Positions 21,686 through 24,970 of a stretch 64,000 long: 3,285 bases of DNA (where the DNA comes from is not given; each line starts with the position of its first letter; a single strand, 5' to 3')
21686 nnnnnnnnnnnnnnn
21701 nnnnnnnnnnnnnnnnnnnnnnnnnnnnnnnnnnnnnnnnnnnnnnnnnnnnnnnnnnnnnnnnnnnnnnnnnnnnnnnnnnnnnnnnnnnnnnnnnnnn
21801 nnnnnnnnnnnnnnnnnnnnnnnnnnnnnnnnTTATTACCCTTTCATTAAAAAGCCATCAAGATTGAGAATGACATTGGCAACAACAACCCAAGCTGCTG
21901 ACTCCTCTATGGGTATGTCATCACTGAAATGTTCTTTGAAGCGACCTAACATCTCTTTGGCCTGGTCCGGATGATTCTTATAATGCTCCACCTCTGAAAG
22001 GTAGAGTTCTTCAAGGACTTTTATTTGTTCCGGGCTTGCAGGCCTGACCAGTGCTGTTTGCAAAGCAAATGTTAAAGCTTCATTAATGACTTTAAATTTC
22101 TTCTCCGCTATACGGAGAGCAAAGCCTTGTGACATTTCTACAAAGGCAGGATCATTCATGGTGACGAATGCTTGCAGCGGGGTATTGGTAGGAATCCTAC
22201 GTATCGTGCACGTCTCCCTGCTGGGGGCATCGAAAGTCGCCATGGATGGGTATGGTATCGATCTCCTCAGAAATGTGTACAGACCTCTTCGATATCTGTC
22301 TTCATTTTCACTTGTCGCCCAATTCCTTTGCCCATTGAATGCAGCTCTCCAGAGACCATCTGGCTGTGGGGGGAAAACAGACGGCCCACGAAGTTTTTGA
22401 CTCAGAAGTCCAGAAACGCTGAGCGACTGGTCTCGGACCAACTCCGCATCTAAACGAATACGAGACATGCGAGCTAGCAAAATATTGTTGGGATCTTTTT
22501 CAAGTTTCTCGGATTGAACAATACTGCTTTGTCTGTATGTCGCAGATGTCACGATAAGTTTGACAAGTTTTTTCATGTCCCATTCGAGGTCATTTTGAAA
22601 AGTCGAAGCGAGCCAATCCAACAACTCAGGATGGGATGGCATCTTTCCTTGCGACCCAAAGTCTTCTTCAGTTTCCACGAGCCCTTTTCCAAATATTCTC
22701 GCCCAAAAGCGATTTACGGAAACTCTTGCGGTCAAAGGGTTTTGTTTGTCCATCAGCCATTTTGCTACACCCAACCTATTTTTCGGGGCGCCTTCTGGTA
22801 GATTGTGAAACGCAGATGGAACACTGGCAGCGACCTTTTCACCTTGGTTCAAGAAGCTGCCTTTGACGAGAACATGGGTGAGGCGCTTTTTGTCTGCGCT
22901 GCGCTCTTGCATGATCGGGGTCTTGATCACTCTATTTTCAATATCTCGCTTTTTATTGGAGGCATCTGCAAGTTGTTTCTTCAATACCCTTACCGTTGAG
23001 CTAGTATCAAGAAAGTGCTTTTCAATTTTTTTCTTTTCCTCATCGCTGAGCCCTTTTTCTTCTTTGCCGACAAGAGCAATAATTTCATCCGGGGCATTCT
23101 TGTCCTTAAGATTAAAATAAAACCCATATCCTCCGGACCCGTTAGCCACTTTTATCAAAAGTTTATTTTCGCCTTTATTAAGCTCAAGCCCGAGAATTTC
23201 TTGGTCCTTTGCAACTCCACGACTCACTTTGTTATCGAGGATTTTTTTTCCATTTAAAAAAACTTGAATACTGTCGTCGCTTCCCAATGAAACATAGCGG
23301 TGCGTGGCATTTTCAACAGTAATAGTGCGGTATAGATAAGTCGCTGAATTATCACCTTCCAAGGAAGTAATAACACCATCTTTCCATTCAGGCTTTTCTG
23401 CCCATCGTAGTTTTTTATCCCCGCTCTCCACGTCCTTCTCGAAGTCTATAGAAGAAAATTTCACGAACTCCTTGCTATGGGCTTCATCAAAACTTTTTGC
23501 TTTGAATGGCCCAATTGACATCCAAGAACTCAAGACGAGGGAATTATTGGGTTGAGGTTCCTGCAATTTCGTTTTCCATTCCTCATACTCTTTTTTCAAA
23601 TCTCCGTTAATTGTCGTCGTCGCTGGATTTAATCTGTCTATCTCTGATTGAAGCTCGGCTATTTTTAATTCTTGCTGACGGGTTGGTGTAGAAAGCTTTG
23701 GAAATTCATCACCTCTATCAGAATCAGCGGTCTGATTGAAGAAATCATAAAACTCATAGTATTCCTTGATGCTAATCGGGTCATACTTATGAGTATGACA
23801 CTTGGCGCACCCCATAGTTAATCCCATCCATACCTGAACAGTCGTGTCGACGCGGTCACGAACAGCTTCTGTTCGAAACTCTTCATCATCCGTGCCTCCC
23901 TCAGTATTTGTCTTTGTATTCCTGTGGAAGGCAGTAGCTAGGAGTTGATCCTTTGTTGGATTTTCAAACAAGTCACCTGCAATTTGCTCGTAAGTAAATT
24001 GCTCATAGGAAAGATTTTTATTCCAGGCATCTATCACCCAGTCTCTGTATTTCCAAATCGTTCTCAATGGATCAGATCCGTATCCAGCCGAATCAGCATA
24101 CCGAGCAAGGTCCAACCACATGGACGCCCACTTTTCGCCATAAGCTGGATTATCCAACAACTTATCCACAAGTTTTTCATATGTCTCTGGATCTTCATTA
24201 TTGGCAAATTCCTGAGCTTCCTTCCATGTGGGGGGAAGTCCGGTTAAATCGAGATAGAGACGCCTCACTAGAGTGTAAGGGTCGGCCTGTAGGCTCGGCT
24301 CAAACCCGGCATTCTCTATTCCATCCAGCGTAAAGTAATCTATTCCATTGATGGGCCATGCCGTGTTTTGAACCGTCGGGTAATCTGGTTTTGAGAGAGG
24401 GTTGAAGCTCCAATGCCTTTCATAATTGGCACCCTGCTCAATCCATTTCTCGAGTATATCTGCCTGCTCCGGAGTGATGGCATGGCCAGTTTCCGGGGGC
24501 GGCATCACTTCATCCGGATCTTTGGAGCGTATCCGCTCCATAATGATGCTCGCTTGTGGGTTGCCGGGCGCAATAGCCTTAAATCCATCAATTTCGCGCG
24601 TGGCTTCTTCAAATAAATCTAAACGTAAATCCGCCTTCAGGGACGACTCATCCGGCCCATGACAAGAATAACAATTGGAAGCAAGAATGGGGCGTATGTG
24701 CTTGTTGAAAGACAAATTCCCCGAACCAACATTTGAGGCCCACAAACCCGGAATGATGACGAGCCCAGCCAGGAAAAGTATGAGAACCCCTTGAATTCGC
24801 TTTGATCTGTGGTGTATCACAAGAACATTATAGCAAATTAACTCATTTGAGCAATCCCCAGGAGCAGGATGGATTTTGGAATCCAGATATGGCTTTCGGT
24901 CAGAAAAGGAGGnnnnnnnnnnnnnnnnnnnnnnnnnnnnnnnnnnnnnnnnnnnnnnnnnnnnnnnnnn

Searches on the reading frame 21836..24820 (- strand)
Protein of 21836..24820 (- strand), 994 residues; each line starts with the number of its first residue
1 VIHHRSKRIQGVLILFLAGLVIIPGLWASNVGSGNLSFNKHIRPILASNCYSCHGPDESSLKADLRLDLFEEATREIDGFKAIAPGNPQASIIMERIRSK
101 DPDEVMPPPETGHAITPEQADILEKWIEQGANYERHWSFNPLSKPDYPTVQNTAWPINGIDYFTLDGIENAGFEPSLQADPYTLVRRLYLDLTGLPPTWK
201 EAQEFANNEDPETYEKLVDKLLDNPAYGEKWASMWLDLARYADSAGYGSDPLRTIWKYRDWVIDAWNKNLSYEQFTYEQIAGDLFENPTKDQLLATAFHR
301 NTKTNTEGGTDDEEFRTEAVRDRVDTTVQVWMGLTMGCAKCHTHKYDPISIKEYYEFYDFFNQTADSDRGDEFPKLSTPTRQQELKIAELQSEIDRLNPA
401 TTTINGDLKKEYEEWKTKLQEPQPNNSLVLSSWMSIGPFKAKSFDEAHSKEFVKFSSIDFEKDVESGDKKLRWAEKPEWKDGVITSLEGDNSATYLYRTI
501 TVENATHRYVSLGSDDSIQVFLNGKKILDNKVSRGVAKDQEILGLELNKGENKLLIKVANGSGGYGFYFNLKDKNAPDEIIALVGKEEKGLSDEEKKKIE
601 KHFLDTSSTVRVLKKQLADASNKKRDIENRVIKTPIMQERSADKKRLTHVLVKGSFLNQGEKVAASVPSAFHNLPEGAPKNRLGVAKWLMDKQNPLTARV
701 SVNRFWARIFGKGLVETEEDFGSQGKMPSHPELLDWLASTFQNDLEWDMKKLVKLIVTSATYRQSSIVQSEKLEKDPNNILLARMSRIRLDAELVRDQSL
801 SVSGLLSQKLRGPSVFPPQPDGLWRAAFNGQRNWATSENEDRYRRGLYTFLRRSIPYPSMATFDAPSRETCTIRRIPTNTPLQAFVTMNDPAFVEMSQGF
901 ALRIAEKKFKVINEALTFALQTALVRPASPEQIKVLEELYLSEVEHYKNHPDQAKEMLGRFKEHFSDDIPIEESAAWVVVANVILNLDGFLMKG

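Call 12: search_protein_families(library=ncbifam, proteins=[window:21836-24820:-])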
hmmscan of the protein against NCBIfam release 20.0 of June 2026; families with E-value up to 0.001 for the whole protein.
window:21836-24820:- (994 aa): 1 family
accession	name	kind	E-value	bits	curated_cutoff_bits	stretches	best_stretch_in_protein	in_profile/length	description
TIGR03806.1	chp_HNE_0200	subfamily_domain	1.2e-06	28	313.3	1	40-129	211-313/314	SO2930 family diheme c-type cytochrome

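Call 16: search_protein_families(library=pfam, proteins=[window:21836-24820:-], max_evalue=0.01)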
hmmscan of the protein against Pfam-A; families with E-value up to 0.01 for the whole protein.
window:21836-24820:- (994 aa): 4 families
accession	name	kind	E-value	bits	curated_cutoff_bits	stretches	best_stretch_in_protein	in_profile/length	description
PF07587.16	PSD1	-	1.1e-94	316.8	28.5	1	681-939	1-243/244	Protein of unknown function (DUF1553)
PF07583.16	PSCyt2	-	3.9e-81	272.4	29.8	1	160-365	2-208/209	Protein of unknown function (DUF1549)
PF07635.16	PSCyt1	-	8.1e-18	65.2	22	1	50-110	1-59/59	Planctomycete cytochrome C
PF00034.26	Cytochrom_C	-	0.00018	23.2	21.3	0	47-129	9-88/90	Cytochrome c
